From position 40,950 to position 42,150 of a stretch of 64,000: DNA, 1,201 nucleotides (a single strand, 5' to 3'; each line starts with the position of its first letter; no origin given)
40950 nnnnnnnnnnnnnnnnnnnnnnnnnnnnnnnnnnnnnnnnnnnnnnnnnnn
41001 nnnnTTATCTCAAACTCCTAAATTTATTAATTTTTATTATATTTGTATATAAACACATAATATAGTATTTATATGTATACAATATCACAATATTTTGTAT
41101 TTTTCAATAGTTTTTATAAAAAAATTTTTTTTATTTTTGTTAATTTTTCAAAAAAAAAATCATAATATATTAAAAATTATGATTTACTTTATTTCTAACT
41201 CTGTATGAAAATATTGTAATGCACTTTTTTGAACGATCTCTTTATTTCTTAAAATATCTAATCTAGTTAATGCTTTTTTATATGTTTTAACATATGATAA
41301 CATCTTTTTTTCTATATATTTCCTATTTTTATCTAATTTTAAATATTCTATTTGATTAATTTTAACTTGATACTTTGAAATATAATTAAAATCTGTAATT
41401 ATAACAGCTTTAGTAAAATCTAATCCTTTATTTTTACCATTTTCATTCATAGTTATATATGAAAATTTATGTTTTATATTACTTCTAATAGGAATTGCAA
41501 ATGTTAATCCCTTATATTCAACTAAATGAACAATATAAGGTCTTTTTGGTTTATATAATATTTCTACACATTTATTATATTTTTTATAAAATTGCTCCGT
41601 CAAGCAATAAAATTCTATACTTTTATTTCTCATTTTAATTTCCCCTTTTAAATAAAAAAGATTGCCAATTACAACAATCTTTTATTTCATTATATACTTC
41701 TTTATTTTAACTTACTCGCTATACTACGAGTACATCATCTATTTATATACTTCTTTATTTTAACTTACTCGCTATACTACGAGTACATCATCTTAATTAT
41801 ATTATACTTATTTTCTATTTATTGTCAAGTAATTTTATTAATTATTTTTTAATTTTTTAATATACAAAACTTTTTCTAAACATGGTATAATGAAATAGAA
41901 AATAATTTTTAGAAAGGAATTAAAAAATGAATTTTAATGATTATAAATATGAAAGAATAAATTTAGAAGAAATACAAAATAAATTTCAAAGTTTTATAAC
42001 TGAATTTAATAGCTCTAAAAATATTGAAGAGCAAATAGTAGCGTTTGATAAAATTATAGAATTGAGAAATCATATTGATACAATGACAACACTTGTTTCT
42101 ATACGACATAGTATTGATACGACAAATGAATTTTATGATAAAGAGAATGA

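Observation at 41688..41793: Tandem 53-nt direct repeats with their own promoter and downstream hairpin: candidate RNA antitoxin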

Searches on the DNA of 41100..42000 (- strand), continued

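Call 72: search_rna_families(sources=[L070, L071, L072], threshold=evalue, max_evalue=1)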
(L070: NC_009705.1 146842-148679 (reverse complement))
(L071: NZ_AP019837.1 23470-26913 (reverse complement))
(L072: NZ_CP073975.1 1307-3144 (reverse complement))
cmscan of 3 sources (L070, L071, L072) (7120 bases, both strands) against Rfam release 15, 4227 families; matches with E-value up to 1: 16.
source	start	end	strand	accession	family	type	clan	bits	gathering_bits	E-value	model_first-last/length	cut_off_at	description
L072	311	412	+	RF00106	RNAI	Gene; antisense;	-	78.5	47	1.1e-13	1-102/102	no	RNAI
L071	1318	1370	+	RF02925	6A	Gene; sRNA;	-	36.3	41.2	0.00029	1-52/52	no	6A RNA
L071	1261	1317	+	RF02925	6A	Gene; sRNA;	-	35.7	41.2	0.00041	1-52/52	no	6A RNA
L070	607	664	+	RF01859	Phe_leader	Cis-reg; leader;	-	31.1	55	0.038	1-125/125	no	Phenylalanine leader peptide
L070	630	731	-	RF01859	Phe_leader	Cis-reg; leader;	-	28.8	55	0.12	1-125/125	no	Phenylalanine leader peptide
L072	605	698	-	RF01859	Phe_leader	Cis-reg; leader;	-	27.4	55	0.24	1-125/125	no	Phenylalanine leader peptide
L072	568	640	+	RF02495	ohsC_RNA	Gene; antitoxin;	-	26.8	50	0.85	1-77/77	no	Oppression of Hydrophobic ORF by sRNA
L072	575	641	+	RF00506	Thr_leader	Cis-reg; leader;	-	26.7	55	0.09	1-118/118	no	Threonine operon leader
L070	582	632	+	RF02925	6A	Gene; sRNA;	-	26.6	41.2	0.1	1-52/52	no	6A RNA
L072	559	638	+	RF02607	AbsR25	Gene; sRNA;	-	25.8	47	0.34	1-164/164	no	Acinetobacter sRNA 25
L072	554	643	+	RF01772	rnk_pseudo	Cis-reg; leader;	-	24.6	55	0.78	1-108/108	no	Pseudomonas rnk leader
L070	609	666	+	RF02054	STnc420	Gene; sRNA;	-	24.2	70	0.28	1-58/58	no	Salmonella enterica sRNA STnc420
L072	602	644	+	RF04197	mir-9457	Gene; miRNA;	-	22.8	90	0.67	15-55/68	no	mir-9457 microRNA precursor family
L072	608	750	-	RF04180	BTnc231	Gene; sRNA;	-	22.7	80.4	0.27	1-154/154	no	Bacteroides sRNA BTnc231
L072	605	688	-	RF00506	Thr_leader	Cis-reg; leader;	-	22.7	55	0.78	1-118/118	no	Threonine operon leader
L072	606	685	-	RF00513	Trp_leader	Cis-reg; leader;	-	22.5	41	0.48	1-100/100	no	Tryptophan operon leader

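Call 73: search_with_rna_model(model_id=R1, sources=[L070, L071, L072], max_evalue=1, filters=off, show_alignments=4)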
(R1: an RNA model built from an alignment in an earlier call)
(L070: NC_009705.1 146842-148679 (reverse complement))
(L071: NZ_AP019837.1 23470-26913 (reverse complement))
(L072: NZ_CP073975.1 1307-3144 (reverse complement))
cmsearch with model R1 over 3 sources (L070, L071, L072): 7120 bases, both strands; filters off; matches with E-value up to 1: 12.
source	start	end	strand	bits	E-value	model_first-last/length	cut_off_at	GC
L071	1261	1312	+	38.4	2.5e-09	1-51/51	no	0.31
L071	1318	1369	+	37.6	4.3e-09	1-51/51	no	0.29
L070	582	632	+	27.3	4.5e-06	1-51/51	no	0.41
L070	529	579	+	15.7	0.011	1-51/51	no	0.45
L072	502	553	+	14.3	0.029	1-51/51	no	0.46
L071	2759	2788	+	13.4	0.053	1-51/51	no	0.17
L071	603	656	-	11.2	0.23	1-51/51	no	0.24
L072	997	1022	+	11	0.26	1-51/51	no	0.27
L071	469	499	-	10.4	0.41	1-51/51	no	0.26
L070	976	1017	+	9.9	0.55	1-51/51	no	0.14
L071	353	383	-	9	0.99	1-51/51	no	0.16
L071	3250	3276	-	9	1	1-51/51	no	0.26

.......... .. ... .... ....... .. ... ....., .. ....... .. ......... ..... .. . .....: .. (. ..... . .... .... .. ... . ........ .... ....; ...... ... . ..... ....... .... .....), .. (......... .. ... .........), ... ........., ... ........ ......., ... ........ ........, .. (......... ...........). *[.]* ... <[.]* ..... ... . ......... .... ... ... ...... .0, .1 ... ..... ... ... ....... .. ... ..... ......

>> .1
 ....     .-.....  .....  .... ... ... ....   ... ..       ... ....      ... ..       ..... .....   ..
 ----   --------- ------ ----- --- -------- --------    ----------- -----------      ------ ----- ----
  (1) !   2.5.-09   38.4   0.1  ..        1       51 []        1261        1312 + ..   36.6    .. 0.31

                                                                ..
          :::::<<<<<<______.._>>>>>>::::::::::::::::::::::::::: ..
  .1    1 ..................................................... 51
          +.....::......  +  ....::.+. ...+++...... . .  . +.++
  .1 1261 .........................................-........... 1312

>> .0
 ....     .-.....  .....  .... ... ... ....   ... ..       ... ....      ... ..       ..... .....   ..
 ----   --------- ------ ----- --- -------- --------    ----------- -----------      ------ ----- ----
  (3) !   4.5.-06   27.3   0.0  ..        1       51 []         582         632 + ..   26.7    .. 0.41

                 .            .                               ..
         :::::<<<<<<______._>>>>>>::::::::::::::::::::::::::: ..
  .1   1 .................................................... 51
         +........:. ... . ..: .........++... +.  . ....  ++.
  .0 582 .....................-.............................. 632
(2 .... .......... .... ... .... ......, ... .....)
